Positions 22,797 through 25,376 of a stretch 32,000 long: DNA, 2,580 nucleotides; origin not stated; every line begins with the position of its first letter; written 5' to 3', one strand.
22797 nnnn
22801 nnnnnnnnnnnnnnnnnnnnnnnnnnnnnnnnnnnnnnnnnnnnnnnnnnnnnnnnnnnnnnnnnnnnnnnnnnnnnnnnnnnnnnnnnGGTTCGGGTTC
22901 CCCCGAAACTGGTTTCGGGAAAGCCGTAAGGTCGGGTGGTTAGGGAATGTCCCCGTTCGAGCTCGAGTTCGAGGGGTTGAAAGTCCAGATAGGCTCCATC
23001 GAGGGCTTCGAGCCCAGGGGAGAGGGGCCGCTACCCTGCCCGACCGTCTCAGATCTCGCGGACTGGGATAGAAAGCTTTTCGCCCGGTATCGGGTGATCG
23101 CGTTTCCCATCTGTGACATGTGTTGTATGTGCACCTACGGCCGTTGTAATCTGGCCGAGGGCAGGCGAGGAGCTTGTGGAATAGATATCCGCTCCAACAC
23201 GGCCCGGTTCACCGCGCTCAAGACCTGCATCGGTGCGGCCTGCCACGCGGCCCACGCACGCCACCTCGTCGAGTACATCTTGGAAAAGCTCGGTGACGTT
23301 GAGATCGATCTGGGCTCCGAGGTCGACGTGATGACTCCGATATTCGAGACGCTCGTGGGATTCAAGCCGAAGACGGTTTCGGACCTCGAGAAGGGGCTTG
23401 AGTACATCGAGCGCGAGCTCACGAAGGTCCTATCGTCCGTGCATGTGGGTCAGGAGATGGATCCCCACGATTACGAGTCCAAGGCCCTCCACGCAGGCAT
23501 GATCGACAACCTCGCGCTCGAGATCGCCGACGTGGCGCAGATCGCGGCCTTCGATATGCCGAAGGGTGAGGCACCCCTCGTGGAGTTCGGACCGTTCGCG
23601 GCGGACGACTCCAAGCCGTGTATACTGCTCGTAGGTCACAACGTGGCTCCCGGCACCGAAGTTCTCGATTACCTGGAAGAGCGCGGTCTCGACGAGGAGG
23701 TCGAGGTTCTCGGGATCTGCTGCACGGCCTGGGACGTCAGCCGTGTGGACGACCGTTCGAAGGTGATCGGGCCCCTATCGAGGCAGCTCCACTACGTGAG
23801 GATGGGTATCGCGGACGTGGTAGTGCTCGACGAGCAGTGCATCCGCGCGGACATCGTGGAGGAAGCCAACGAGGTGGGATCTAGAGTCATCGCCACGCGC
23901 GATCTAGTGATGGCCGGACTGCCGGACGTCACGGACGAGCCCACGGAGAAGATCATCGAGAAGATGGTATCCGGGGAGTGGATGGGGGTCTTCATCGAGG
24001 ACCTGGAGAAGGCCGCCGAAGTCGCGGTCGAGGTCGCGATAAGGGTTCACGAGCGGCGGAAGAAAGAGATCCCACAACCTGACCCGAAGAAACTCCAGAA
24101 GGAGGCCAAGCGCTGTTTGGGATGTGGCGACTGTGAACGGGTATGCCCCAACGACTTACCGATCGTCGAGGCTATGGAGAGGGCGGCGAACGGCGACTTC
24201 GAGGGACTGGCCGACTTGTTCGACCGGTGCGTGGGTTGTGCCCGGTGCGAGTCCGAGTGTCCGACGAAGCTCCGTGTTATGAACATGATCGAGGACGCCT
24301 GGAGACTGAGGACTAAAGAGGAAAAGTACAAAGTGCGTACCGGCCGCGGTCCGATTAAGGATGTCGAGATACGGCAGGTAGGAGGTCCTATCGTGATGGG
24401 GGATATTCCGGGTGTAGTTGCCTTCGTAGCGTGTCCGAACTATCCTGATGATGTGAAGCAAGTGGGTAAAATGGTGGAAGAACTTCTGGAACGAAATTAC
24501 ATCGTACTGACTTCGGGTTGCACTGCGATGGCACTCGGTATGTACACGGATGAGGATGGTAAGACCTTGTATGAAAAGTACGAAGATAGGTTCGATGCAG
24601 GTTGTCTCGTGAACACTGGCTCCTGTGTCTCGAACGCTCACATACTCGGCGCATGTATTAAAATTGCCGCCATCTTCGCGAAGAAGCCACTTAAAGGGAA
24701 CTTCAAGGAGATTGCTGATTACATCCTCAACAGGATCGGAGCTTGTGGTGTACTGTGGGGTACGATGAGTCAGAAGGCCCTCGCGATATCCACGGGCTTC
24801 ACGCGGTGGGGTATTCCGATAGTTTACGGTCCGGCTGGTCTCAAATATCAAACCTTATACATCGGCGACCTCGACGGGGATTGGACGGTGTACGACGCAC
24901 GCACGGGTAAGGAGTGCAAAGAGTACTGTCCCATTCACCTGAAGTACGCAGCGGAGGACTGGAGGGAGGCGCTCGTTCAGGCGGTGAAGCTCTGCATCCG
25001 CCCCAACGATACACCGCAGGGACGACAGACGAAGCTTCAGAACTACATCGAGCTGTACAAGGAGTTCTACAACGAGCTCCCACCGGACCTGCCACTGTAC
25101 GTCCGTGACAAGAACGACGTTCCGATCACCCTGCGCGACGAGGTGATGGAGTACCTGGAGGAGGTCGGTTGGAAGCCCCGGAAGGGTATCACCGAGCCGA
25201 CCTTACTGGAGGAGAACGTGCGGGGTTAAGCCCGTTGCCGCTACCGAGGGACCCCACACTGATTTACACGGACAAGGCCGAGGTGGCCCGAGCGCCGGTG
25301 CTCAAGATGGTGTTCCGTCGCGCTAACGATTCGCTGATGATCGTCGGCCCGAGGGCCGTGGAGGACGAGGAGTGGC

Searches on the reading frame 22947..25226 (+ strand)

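Call 49: search_protein_families(library=pfam, proteins=[window:22947-25226:+], max_evalue=0.00001)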
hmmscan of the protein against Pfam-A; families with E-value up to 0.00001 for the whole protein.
window:22947-25226:+ (760 aa): 7 families
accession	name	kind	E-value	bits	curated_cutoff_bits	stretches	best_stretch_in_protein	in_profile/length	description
PF03063.25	Prismane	-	6.8e-58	197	27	2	145-631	130-482/513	Prismane/CO dehydrogenase family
PF13187.11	Fer4_9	-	1.1e-08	35.4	27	1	389-441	1-50/52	4Fe-4S dicluster domain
PF12838.12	Fer4_7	-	3.1e-08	34.4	27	1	389-441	1-51/52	4Fe-4S dicluster domain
PF25160.1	LdpA_Fe-S-bd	-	1.1e-06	28.7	27.6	0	387-404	25-42/49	LdpA Fe-S cluster-binding domain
PF13534.11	Fer4_17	-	1.7e-06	28.9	22.2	0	376-404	32-60/61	4Fe-4S dicluster domain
PF14691.11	Fer4_20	-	2.1e-06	27.9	25.8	0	379-422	13-58/113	Dihydroprymidine dehydrogenase domain II, 4Fe-4S cluster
PF13183.11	Fer4_8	-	5.2e-06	27.4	27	0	377-403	46-67/68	4Fe-4S dicluster domain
